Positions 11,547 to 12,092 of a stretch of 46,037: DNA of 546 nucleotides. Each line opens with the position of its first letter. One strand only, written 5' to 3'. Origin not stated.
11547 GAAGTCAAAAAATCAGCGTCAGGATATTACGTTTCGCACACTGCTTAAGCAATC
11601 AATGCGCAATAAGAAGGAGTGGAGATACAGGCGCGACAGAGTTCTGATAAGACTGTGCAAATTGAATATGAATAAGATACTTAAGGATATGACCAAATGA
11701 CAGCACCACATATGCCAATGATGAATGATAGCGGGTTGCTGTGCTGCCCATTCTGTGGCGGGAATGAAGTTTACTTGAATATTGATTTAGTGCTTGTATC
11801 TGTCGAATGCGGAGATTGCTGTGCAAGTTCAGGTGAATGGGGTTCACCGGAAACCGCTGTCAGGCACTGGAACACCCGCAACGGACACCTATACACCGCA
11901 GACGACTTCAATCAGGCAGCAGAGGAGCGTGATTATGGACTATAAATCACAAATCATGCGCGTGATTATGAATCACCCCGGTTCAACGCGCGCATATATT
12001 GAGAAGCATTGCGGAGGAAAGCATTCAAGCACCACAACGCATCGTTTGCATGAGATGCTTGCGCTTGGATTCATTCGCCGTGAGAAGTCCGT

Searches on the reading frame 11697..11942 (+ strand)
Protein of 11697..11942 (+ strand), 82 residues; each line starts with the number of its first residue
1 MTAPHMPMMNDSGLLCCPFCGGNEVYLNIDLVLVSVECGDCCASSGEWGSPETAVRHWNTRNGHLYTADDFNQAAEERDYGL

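Call 112: search_protein_families(library=pfam, proteins=[window:11697-11942:+], max_evalue=0.01)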
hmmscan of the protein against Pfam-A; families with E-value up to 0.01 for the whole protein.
window:11697-11942:+ (82 aa): 1 family
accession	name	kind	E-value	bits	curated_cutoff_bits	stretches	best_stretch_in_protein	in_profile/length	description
PF14354.12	Lar_restr_allev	-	2.9e-08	34.2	28.6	1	14-62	3-58/58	Restriction alleviation protein Lar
